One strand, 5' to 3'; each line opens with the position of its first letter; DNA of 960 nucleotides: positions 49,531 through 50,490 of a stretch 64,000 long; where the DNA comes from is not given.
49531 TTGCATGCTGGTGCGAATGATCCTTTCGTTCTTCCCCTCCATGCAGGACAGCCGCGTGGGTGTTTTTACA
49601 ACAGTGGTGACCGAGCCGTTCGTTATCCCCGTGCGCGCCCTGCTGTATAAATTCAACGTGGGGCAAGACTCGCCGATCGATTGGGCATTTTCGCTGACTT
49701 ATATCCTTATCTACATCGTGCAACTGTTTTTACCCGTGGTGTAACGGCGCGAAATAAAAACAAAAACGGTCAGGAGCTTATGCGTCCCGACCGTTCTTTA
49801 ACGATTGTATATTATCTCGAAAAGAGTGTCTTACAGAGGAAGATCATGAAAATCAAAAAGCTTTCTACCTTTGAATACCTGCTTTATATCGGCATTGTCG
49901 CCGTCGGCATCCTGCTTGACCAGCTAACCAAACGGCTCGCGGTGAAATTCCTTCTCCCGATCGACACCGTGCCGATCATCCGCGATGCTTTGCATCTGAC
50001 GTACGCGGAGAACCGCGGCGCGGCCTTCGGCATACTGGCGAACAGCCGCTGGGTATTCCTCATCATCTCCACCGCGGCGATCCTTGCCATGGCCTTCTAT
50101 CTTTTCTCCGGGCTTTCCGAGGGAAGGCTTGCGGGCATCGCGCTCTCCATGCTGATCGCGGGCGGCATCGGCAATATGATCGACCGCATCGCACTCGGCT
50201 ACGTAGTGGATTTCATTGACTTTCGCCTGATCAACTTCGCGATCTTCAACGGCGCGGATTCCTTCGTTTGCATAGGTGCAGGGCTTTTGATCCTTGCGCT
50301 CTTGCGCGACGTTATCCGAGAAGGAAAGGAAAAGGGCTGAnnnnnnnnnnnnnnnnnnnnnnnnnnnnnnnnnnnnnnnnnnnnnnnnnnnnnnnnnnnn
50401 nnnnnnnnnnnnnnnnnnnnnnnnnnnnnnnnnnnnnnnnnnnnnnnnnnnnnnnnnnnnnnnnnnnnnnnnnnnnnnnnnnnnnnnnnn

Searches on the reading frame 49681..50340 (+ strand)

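Call 10: search_protein_families(library=pfam, proteins=[window:49681-50340:+])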
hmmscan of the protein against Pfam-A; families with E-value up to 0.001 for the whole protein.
window:49681-50340:+ (219 aa): 1 family
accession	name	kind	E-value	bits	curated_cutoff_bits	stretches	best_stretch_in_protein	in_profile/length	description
PF01252.23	Peptidase_A8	-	5.6e-38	130.8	25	1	72-208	1-141/142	Signal peptidase (SPase) II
